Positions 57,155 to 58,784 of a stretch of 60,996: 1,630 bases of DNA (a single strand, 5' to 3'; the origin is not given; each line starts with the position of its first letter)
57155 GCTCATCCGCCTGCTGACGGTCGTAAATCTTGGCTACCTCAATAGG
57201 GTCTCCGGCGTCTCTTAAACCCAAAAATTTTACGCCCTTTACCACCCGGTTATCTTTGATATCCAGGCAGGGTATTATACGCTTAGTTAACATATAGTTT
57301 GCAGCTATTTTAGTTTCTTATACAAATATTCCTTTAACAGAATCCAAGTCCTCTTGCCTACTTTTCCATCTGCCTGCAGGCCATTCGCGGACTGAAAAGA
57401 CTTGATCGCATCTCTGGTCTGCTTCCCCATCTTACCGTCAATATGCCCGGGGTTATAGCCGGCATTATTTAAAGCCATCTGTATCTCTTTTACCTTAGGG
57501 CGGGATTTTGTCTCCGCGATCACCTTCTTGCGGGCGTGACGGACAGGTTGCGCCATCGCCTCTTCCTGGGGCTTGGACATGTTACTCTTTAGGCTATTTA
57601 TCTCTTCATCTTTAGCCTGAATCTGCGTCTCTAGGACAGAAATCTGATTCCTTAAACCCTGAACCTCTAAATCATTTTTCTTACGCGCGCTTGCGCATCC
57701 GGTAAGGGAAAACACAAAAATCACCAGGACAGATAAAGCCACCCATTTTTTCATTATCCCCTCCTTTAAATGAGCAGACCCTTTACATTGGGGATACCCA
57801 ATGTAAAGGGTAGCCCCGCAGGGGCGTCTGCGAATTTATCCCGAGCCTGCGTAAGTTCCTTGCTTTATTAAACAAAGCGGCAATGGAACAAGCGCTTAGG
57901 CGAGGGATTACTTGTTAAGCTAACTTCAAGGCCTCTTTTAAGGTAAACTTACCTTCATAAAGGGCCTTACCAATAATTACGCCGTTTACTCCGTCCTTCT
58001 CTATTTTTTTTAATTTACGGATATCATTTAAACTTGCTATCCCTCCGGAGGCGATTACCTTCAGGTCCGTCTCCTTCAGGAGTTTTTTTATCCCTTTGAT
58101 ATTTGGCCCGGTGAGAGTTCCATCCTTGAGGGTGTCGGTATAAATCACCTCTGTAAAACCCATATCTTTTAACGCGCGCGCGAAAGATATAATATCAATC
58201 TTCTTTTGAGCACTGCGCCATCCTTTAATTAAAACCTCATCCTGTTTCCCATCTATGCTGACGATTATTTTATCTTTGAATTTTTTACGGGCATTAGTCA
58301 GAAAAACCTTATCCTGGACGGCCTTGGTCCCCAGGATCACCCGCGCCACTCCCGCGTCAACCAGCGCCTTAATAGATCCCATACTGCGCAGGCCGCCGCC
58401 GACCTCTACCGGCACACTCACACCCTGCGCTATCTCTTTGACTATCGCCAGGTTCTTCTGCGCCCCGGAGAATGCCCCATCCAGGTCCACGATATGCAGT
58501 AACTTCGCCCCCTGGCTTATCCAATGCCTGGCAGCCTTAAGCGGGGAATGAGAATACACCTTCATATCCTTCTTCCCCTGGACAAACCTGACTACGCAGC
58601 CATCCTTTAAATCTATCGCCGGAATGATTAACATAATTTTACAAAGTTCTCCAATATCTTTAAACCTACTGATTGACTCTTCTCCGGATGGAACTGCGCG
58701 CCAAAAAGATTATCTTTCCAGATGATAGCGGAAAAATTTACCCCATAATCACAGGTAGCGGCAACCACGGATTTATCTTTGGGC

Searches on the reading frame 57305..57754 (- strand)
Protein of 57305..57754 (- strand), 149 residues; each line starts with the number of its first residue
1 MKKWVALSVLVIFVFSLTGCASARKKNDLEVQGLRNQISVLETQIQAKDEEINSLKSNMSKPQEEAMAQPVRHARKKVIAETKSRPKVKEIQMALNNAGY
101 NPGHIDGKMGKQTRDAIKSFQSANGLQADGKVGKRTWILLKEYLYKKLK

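Call 84: search_protein_families(library=pfam, proteins=[window:57305-57754:-], max_evalue=0.0001)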
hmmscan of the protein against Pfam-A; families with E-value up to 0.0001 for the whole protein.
window:57305-57754:- (149 aa): 1 family
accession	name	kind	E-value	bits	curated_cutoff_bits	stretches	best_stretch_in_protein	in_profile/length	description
PF01471.23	PG_binding_1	-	3.1e-20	72.5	23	1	85-138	2-55/57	Putative peptidoglycan binding domain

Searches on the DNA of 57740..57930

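Call 17: search_rna_families(source=window, start=57740, end=57930, threshold=evalue, max_evalue=10, show_alignments=2)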
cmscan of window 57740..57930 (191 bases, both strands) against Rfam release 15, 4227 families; matches with E-value up to 10: 10.
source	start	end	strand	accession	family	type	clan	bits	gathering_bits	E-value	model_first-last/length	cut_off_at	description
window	57778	57811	+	RF03233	hvt-mir-H16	Gene; miRNA;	-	20.3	70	0.06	1-64/64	no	hvt-mir-H16 microRNA precursor family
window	57836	57910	+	RF03734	mir-4773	Gene; miRNA;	-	18.9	100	0.4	1-78/78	no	mir-4773 microRNA precursor family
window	57780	57809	+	RF00366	mir-BHRF1-2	Gene; miRNA;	-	17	87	1.3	1-65/65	no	mir-BHRF1-2 microRNA precursor family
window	57778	57811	-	RF03932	mir-1597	Gene; miRNA;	-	14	93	7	1-73/73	no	mir-1597 microRNA precursor family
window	57836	57910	-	RF03734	mir-4773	Gene; miRNA;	-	13.6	100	7.6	1-78/78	no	mir-4773 microRNA precursor family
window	57777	57813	+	RF04136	MIR1862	Gene; miRNA;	-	13.2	84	5.5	1-90/90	no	MIR1862 microRNA precursor family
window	57771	57811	-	RF04333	Plastid-ycf3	Intron;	-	11.2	55.2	3.1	1-47/47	no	Plastid-ycf3 group II-D1 intron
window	57786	57923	-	RF02174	SMAD5-AS1_2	Gene; lncRNA;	-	10.4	50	1.3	1-129/129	no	SMAD5 antisense RNA 1 conserved region 2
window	57813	57828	-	RF01687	Acido-Lenti-1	Gene; sRNA;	-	10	37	5.7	30-45/46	no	Acido-Lenti-1 RNA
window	57752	57811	-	RF00140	Alpha_RBS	Cis-reg;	-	9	38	6.8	4-80/110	no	Alpha operon ribosome binding site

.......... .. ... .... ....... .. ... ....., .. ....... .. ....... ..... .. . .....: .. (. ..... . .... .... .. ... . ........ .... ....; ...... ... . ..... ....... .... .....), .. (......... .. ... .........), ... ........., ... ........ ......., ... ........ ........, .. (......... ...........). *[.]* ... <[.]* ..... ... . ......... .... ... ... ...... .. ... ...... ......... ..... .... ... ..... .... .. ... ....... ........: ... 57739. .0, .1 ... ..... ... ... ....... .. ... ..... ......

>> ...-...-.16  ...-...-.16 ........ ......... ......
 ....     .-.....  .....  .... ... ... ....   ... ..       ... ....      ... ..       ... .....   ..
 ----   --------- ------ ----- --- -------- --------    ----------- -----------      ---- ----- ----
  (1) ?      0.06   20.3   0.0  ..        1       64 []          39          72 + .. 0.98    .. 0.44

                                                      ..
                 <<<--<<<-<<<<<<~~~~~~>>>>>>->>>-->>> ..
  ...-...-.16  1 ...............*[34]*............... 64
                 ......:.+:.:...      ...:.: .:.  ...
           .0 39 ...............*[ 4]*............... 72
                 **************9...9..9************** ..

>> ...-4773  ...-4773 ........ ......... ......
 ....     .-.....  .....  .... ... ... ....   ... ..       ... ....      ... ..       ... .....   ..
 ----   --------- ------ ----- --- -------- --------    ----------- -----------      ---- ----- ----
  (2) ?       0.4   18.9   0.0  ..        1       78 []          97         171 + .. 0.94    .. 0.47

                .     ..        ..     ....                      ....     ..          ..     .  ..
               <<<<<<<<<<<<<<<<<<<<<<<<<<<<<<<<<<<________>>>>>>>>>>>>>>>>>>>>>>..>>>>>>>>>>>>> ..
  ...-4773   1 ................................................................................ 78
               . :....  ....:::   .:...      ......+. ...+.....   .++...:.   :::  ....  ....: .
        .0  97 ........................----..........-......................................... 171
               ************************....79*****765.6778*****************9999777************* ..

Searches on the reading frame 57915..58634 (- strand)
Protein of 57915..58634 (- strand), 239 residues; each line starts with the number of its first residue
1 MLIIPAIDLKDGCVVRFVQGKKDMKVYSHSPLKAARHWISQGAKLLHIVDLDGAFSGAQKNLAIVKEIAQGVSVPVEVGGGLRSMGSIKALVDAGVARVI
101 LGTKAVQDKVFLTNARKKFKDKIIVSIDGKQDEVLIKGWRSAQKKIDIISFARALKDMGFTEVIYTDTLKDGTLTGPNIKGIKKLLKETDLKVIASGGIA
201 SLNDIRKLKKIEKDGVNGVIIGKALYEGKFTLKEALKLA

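Call 84: search_protein_families(library=pfam, proteins=[window:57915-58634:-], max_evalue=0.0001)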
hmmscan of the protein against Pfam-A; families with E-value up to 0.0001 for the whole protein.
window:57915-58634:- (239 aa): 2 families
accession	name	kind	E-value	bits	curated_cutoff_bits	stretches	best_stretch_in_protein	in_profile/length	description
PF00977.27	His_biosynth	-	2.1e-73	247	23.6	1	3-231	2-228/228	Histidine biosynthesis protein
PF01207.24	Dus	-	5e-09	36.1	20.4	0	138-227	132-219/311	Dihydrouridine synthase (Dus)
